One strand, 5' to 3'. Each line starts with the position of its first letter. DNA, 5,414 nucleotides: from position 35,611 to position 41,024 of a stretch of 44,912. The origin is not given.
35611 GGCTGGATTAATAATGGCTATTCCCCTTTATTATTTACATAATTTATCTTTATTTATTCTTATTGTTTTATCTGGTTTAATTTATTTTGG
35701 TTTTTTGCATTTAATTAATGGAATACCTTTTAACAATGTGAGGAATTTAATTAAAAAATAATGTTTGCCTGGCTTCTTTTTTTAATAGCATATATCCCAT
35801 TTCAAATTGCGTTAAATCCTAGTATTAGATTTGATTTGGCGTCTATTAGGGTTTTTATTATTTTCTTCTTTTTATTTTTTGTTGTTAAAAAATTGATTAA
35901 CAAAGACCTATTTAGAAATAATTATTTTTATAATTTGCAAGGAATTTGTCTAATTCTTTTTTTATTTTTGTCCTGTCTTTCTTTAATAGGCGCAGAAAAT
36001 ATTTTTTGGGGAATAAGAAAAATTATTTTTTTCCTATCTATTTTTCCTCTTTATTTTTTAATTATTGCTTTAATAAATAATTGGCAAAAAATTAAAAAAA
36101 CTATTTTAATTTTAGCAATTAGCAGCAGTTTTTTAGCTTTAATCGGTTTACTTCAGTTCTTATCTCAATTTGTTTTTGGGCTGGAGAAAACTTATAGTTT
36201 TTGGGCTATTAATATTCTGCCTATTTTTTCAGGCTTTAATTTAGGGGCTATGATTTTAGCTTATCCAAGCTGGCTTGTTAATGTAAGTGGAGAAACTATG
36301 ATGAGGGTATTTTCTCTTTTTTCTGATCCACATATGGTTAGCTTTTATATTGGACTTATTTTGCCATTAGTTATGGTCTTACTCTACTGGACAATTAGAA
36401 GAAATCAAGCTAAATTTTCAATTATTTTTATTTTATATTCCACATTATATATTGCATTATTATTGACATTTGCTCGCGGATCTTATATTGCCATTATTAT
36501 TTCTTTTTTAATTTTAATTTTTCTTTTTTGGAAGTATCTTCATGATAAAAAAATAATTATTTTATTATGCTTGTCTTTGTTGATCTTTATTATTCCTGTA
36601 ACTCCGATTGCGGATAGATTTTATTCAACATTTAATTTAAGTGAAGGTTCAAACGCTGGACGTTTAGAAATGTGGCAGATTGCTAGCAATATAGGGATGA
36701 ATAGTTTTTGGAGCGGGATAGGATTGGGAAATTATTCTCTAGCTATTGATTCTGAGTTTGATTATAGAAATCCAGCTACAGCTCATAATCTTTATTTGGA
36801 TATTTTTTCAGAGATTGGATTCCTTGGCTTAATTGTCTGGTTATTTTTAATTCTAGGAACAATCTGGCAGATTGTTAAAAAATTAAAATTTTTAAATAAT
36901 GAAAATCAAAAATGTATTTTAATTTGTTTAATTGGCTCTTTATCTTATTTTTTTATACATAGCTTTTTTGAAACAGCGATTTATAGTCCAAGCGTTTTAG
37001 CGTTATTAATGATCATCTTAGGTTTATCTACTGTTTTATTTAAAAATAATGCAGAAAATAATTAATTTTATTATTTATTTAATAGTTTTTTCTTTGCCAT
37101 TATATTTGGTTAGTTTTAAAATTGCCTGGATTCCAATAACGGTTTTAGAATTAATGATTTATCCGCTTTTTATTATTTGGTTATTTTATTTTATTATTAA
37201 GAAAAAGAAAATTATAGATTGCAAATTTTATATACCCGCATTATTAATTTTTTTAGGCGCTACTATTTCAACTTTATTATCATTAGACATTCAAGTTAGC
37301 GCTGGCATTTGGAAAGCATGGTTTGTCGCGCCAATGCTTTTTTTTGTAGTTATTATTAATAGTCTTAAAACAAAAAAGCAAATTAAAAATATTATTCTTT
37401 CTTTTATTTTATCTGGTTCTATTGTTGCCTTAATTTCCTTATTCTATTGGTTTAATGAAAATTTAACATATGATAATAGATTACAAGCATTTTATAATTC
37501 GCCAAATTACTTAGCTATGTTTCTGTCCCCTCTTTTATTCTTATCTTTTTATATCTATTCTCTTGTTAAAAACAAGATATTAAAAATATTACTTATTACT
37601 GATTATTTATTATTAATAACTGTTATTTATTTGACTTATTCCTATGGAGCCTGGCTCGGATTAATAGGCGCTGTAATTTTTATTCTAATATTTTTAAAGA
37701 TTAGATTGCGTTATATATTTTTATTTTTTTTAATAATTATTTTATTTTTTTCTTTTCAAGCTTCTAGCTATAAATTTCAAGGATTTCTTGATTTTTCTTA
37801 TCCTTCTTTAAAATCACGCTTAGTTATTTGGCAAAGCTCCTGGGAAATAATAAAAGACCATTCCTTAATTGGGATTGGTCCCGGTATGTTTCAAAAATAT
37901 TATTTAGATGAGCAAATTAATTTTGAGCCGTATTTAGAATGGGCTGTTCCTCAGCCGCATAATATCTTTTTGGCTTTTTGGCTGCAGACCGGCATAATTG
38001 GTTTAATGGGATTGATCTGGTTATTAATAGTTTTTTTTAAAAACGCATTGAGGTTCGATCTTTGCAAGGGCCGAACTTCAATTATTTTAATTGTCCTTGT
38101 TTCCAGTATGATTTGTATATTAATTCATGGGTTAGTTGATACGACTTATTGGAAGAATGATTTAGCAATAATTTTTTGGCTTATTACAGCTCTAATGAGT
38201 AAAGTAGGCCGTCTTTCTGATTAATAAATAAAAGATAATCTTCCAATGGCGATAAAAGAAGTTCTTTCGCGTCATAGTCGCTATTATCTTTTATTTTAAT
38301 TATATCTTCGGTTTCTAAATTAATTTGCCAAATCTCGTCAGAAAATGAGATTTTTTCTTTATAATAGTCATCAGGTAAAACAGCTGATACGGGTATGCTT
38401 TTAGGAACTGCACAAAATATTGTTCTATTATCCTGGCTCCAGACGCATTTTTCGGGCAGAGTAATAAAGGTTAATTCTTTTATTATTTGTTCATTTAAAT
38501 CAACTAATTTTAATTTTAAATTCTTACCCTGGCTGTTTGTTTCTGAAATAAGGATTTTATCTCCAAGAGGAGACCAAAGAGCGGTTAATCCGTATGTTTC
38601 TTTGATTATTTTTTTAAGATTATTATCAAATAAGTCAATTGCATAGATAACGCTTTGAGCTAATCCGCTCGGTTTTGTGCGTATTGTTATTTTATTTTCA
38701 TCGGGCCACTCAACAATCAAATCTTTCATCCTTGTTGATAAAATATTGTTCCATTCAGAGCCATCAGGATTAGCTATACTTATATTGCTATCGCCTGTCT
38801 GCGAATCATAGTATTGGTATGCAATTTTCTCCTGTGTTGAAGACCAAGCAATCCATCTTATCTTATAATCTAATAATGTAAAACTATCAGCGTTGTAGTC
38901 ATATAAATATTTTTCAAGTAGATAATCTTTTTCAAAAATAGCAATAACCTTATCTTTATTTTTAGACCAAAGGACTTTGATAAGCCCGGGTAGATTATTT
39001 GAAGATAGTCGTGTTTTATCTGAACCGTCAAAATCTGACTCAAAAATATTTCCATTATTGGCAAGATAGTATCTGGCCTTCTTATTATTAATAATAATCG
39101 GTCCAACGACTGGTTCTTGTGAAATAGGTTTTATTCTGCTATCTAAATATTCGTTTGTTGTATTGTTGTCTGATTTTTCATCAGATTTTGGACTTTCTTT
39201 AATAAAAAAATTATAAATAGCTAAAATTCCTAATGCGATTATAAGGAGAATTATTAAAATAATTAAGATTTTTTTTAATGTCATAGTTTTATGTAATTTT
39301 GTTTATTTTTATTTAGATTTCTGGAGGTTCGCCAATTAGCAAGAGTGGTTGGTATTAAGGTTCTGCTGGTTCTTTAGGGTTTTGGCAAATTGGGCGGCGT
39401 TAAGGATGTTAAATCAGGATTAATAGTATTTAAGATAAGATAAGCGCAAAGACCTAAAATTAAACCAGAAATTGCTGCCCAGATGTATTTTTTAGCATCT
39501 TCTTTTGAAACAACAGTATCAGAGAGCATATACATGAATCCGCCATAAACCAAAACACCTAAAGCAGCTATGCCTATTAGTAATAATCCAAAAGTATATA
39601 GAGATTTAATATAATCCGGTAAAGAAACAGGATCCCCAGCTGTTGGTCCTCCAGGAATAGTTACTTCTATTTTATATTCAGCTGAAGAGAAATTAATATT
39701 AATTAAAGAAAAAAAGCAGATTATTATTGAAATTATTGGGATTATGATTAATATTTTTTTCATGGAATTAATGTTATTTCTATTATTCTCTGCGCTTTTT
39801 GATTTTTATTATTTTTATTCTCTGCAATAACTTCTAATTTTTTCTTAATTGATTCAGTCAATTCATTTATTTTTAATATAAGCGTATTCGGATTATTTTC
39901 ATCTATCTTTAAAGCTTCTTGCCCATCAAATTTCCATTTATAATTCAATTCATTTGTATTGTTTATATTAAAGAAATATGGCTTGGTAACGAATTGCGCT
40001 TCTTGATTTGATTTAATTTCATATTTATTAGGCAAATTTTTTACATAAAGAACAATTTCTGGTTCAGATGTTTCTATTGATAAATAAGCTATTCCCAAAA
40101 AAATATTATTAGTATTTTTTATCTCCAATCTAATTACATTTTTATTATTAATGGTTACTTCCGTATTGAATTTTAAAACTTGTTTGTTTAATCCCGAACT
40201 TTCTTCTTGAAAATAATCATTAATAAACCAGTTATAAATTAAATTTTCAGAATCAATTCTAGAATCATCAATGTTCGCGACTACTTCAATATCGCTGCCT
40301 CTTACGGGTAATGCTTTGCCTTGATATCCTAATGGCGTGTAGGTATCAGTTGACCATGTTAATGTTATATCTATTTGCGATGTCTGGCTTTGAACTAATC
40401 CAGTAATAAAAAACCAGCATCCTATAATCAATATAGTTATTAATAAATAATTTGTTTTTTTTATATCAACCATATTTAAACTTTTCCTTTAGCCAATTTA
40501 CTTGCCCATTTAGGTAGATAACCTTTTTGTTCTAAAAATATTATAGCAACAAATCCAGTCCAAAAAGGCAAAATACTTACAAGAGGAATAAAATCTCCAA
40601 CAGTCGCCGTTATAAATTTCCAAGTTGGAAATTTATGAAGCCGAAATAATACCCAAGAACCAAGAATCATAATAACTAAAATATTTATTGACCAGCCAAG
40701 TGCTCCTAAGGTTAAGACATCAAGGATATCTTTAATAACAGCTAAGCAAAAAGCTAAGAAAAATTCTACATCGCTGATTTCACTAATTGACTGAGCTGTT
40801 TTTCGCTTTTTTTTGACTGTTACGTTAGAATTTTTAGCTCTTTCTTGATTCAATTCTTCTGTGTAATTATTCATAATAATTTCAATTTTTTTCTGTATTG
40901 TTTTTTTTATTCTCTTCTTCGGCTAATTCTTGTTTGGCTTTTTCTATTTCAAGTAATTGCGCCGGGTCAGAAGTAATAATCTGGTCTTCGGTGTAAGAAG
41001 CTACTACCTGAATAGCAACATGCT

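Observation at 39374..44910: Type IV secretion-like operon (VirB3-like, split VirB4, pilin) with four or more unknown partners and no relaxase or coupling protein in view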

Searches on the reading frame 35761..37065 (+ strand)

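Call 8: search_protein_families(library=pfam, proteins=[window:35761-37065:+], max_evalue=0.001)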
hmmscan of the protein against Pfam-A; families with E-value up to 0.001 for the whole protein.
window:35761-37065:+ (434 aa): 1 family
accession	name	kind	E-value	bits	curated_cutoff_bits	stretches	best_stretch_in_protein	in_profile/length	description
PF04932.20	Wzy_C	-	4.8e-20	72.3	31.7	1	229-361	6-149/149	O-Antigen ligase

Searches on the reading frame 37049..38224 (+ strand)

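Call 8: search_protein_families(library=pfam, proteins=[window:37049-38224:+], max_evalue=0.001)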
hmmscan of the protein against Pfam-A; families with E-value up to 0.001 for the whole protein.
window:37049-38224:+ (391 aa): 1 family
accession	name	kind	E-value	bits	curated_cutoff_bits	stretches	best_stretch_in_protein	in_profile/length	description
PF04932.20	Wzy_C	-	2.9e-24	86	31.7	1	187-322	4-148/149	O-Antigen ligase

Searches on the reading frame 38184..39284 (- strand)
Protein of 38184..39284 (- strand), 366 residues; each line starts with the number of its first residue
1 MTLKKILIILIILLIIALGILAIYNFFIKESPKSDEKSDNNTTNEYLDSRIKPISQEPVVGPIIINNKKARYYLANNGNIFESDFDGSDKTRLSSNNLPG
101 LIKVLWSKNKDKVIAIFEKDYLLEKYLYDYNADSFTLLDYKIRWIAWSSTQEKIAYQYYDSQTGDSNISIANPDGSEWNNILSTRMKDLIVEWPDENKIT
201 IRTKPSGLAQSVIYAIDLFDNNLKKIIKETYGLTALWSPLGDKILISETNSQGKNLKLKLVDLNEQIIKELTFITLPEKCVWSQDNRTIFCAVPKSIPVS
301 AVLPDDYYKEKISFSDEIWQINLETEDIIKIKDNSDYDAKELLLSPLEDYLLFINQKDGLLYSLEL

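Call 3: search_protein_families(library=pfam, proteins=[window:38184-39284:-], max_evalue=1)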
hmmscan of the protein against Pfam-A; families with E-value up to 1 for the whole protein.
window:38184-39284:- (366 aa): 1 family
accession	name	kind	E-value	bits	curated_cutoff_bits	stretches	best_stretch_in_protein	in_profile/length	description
PF11084.13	DUF2621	-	0.025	15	27.7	1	8-51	11-54/139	Protein of unknown function (DUF2621)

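Call 29: find_homologous_proteins(query=window:38184-39284:-, max_evalue=0.001)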
Query window:38184-39284:- (366 aa): 447 proteins with E <= 0.001 among 7533 candidates; the best 120 are listed.
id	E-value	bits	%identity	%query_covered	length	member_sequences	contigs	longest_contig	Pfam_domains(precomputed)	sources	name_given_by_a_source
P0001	2.7e-235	798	100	100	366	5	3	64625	-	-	-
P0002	2.0e-213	726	90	94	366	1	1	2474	-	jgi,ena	-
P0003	7.1e-200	681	86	96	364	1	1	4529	-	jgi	-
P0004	3.0e-198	676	86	94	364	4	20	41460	-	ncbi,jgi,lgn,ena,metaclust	metaclust:\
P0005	4.0e-197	672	85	94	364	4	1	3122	-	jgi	-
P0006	2.6e-193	660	82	95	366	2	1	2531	-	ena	-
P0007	3.4e-189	646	82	94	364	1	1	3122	-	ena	-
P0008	4.3e-189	646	82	95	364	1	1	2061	-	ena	-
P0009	4.5e-179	613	78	94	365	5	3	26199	-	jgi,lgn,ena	-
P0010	4.2e-170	584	78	86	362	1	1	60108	-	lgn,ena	-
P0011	1.8e-152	526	65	94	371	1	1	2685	-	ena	-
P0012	1.6e-151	522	65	94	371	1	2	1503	-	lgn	-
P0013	6.0e-151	521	65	100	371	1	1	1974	-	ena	-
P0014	1.2e-150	520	65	100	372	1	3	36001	-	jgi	jgi:hypothetical protein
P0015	2.2e-150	519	64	95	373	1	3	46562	-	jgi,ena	-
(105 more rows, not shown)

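Call 42: predict_structure(alignment_id=A1)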
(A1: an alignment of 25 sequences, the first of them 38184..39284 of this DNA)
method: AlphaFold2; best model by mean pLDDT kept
length: 366 residues; sequences in the alignment: 25
mean_pLDDT: 89.4   pTM: 0.80
mean pLDDT of the five models: 89.4, 89.1, 87.6, 85.8, 77.3
residues with pLDDT >= 90: 283; 70-90: 57; 50-70: 7; < 50: 19
segments of 3 or more residues with pLDDT < 50: 29-47
pLDDT, mean of each block of 10 residues (from residue 1): 82 93 69 34 45 94 94 94 94 87 94 94 93 93 94 96 95 96 94 95 93 96 95 95 96 95 88 93 95 93 94 91 90 82 94 95 95
secondary structure, 60 per line:
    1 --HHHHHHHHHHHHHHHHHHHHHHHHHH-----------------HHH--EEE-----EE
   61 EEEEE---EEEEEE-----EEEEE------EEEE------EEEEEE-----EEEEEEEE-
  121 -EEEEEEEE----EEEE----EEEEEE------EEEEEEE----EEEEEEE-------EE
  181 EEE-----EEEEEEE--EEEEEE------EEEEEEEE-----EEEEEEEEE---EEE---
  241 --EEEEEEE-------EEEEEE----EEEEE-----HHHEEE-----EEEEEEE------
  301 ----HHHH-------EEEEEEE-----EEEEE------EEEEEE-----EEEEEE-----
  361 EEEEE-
elements in order: H3-28 E51-53 E59-65 E69-74 E80-84 E91-94 E101-106 E112-119 E122-129 E134-137 E142-147 E154-160 E165-171 E179-183 E189-195 E198-203 E210-217 E223-231 E235-237 E243-249 E257-262 E267-271 E280-282 E288-294 H305-308 E316-322 E328-332 E339-344 E350-355 E361-365

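Call 47: fold_search(model_id=the predicted structure, library=pdb)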
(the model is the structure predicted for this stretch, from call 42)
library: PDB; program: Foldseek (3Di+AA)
matches with E <= 10: 1821; with E <= 0.001: 1444
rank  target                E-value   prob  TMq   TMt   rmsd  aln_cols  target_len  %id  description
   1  9ijj_Q                7.4e-12  1.00  0.56  0.46  18.8       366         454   14  In situ structure of the central apparatus in mouse sperm axoneme. (released 2025-06-04)
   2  9ijj_R                1.7e-11  1.00  0.56  0.46  20.5       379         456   14  In situ structure of the central apparatus in mouse sperm axoneme. (released 2025-06-04)
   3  7mx5_A                2.0e-11  1.00  0.47  0.44   6.3       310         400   14  Crystal structure of TolB from Acinetobacter baumannii (released 2021-05-26)
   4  7qun_A                2.9e-11  1.00  0.51  0.30   8.5       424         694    8  CryoEM structure of mammalian AAP in complex with Meropenem (released 2022-11-16)
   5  3pe7                  5.5e-11  1.00  0.60  0.58   6.5       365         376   12  Oligogalacturonate lyase in complex with manganese (released 2010-11-03)
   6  7qun_B                6.4e-11  1.00  0.51  0.30   7.7       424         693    9  CryoEM structure of mammalian AAP in complex with Meropenem (released 2022-11-16)
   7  7mx5_B                7.1e-11  1.00  0.48  0.45   6.1       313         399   14  Crystal structure of TolB from Acinetobacter baumannii (released 2021-05-26)
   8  5mzh_A                1.4e-10  1.00  0.51  0.46   7.3       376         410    9  Crystal structure of ODA16 from Chlamydomonas reinhardtii (released 2017-03-22)
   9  4aow_B                1.4e-10  1.00  0.56  0.65   5.3       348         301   14  Crystal structure of the human Rack1 protein at a resolution of 2.45 angstrom (released 2012-08-08)
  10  1k32_A                1.4e-10  1.00  0.41  0.16  20.9       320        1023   12  Crystal structure of the tricorn protease (released 2001-12-05)
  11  5mzh_B                1.8e-10  1.00  0.51  0.46   7.2       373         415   10  Crystal structure of ODA16 from Chlamydomonas reinhardtii (released 2017-03-22)
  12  7px8_A                1.9e-10  1.00  0.52  0.30   7.6       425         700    8  CryoEM structure of mammalian acylaminoacyl-peptidase (released 2022-05-25)
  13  3c5m_A                2.2e-10  1.00  0.57  0.55   7.0       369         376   10  Crystal structure of oligogalacturonate lyase (VPA0088) from Vibrio parahaemolyticus. Northeast Structural Genomics Co (released 2008-02-26)
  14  4aow_C                3.3e-10  1.00  0.55  0.64   5.7       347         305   14  Crystal structure of the human Rack1 protein at a resolution of 2.45 angstrom (released 2012-08-08)
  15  3bws_A                3.7e-10  1.00  0.56  0.51   5.6       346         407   12  Crystal structure of the leptospiral antigen Lp49 (released 2008-10-07)
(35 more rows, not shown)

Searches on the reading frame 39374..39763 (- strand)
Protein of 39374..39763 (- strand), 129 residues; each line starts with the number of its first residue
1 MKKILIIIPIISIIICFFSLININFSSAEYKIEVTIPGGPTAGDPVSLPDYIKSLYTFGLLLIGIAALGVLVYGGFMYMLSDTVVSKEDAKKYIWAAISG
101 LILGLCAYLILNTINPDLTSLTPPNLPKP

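Call 3: search_protein_families(library=pfam, proteins=[window:39374-39763:-], max_evalue=1)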
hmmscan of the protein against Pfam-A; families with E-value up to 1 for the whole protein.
window:39374-39763:- (129 aa): 4 families
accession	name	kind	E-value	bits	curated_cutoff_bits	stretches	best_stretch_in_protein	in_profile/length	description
PF18895.5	T4SS_pilin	-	2.3e-05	24.8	26.6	1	55-114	12-71/71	Type IV secretion system pilin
PF14110.11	DUF4282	-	0.07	14.2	27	1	49-109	10-62/86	Domain of unknown function (DUF4282)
PF12698.13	ABC2_membrane_3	-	0.15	11.6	31.6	1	5-115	212-296/347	ABC-2 family transporter protein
PF06724.16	DUF1206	-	0.18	12.4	26.2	1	57-77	43-63/70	Domain of Unknown Function (DUF1206)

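Call 41: search_protein_families(library=ncbifam, proteins=[window:39374-39763:-], max_evalue=0.1)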
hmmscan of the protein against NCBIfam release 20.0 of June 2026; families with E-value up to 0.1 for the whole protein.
window:39374-39763:- (129 aa): 2 families
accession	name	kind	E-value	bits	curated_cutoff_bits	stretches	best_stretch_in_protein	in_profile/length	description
NF045849.1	ICE_MMCAP2_0565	equivalog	0.00015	21.3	40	1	50-114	11-76/80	Mbov_0395 family pilin-like conjugal transfer protein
NF041737.1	choice_anch_S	equivalog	0.066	12.9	70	1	1-34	1-31/256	choice-of-anchor S family protein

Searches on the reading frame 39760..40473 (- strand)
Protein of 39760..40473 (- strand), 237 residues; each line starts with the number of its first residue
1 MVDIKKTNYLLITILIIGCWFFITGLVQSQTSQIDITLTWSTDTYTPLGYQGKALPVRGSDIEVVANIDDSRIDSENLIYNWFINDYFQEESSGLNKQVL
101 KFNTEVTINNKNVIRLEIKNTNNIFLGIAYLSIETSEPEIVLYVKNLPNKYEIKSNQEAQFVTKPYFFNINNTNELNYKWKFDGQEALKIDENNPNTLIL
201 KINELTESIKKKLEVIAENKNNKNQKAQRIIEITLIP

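Call 3: search_protein_families(library=pfam, proteins=[window:39760-40473:-], max_evalue=1)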
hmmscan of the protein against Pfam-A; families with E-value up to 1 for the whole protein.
window:39760-40473:- (237 aa): 2 families
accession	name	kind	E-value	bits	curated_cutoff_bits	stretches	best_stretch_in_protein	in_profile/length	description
PF05939.18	Phage_min_tail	-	0.031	15.1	39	1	82-116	23-57/108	Phage minor tail protein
PF03066.21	Nucleoplasmin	-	0.27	12.2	25.8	1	176-232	9-61/102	Nucleoplasmin/nucleophosmin domain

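Call 32: find_homologous_proteins(query=window:39760-40473:-, max_evalue=0.001)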
Query window:39760-40473:- (237 aa): 59 proteins with E <= 0.001 among 425 candidates.
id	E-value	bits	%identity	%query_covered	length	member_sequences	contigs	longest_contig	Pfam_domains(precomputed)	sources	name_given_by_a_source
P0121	1.1e-147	508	100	100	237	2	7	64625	-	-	-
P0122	6.0e-121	420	85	98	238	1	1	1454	-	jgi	-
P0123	1.5e-108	380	76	100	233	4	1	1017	-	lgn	-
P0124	1.8e-106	373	74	100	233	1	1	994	-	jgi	-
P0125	5.1e-105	368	76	100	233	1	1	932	-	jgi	-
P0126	3.0e-104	366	72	100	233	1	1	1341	-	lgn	-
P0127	5.5e-101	355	69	100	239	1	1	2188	-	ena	-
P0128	2.5e-99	350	70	100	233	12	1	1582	-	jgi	-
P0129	5.4e-99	349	70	100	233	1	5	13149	-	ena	-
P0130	4.3e-98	346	70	100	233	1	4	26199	-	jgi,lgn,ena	-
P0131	1.2e-97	344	70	100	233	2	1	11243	-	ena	-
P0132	4.1e-97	342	69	100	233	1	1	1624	-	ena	-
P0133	6.9e-95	335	68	100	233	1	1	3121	-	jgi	-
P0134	4.2e-92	326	63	100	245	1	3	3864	-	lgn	-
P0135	2.2e-74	268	57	98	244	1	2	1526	-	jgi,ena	-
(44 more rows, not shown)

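Call 44: predict_structure(alignment_id=A2)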
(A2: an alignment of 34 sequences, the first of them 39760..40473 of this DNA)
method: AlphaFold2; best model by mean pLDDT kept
length: 237 residues; sequences in the alignment: 34
mean_pLDDT: 88.3   pTM: 0.74
mean pLDDT of the five models: 88.3, 87.2, 86.1, 85.8, 85.5
residues with pLDDT >= 90: 157; 70-90: 60; 50-70: 15; < 50: 5
segments of 3 or more residues with pLDDT < 50: 28-30
pLDDT, mean of each block of 10 residues (from residue 1): 61 80 57 86 94 93 94 90 97 97 85 96 94 95 84 89 95 93 85 85 90 95 93 93
secondary structure, 60 per line:
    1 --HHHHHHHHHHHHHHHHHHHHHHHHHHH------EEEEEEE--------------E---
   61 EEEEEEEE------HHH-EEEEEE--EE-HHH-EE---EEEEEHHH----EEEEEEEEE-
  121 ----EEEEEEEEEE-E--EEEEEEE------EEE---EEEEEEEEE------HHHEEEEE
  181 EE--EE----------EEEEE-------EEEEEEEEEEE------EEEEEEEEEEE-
elements in order: H3-29 E36-42 E61-68 E79-84 E99-103 E111-119 E125-134 E139-145 E152-154 E158-166 E176-182 E197-201 E209-219 E226-236

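Call 48: fold_search(model_id=the predicted structure, library=pdb)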
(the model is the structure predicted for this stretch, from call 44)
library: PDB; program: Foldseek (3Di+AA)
matches with E <= 10: 1716; with E <= 0.001: 170
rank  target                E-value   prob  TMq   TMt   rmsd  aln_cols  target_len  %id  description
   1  3pdd                  4.7e-08  1.00  0.29  0.35  11.8       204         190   11  Structures of Clostridium thermocellum CbhA fibronectin(III)-like modules (released 2011-11-23)
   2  6fg9_A                1.2e-07  1.00  0.31  0.10  11.3       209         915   17  Mouse SORCS2 ectodomain (sortilin related VPS10 domain containing receptor 2) (released 2018-08-01)
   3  6fg9_B                1.5e-07  1.00  0.32  0.10  11.4       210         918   17  Mouse SORCS2 ectodomain (sortilin related VPS10 domain containing receptor 2) (released 2018-08-01)
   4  3shs                  5.1e-07  1.00  0.45  0.37   6.0       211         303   13  Three N-terminal domains of the bacteriophage RB49 Highly Immunogenic Outer Capsid protein (Hoc) (released 2011-06-29)
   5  5vl3_S                4.4e-06  1.00  0.35  0.29  10.9       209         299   13  CD22 d1-d3 in complex with therapeutic Fab Epratuzumab (released 2017-10-11)
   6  2w1n                  4.9e-06  1.00  0.26  0.27  13.4       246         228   15  cohesin and fibronectin type-III double module construct from the Clostridium perfringens glycoside hydrolase GH84C (released 2009-02-03)
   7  8vse_A                5.1e-06  1.00  0.30  0.22  12.2       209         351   12  Cryo-EM structure of human CD45 extracellular region in complex with adenoviral protein E3/49K (released 2024-11-06)
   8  5vl3_T                5.4e-06  1.00  0.36  0.30  11.1       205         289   13  CD22 d1-d3 in complex with therapeutic Fab Epratuzumab (released 2017-10-11)
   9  5fmv_B                5.7e-06  1.00  0.30  0.21  12.5       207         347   12  Crystal structure of human CD45 extracellular region, domains d1-d4 (released 2016-03-23)
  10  5fmv_A                1.3e-05  1.00  0.31  0.22  11.6       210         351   12  Crystal structure of human CD45 extracellular region, domains d1-d4 (released 2016-03-23)
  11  5fn6                  1.4e-05  1.00  0.30  0.28  11.8       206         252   12  Crystal structure of human CD45 extracellular region, domains d1-d3 (released 2016-03-23)
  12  2yn5_A                2.9e-05  1.00  0.32  0.27  10.8       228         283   10  Structural insight into the giant calcium-binding adhesin SiiE: implications for the adhesion of Salmonella enterica t (released 2013-04-03)
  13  2jll                  3.6e-05  1.00  0.38  0.27   8.3       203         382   13  Crystal structure of NCAM2 IgIV-FN3II (released 2009-11-17)
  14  2yn3_A                3.6e-05  1.00  0.33  0.29  10.3       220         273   10  Structural insight into the giant calcium-binding adhesin SiiE: implications for the adhesion of Salmonella enterica t (released 2013-04-03)
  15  9lme_A                3.6e-05  1.00  0.30  0.32  12.0       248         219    8  Checkpoint regulator protein in complex with a nanobody (released 2026-01-21)
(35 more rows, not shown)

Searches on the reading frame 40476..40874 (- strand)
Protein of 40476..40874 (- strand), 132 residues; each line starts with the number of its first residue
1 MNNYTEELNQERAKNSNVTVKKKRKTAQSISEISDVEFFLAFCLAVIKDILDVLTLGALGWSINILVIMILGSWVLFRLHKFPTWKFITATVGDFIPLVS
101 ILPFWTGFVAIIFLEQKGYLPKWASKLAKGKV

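Call 3: search_protein_families(library=pfam, proteins=[window:40476-40874:-], max_evalue=1)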
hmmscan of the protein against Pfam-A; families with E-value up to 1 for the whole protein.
window:40476-40874:- (132 aa): 1 family
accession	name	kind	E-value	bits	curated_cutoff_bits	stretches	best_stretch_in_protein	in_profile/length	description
PF20990.2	DUF2207_C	-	0.98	9.5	33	0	3-82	113-189/247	Predicted membrane protein (DUF2207) C-terminal domain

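Call 41: search_protein_families(library=ncbifam, proteins=[window:40476-40874:-], max_evalue=0.1)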
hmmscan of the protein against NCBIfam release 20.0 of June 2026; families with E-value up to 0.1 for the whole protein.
window:40476-40874:- (132 aa): 0 families
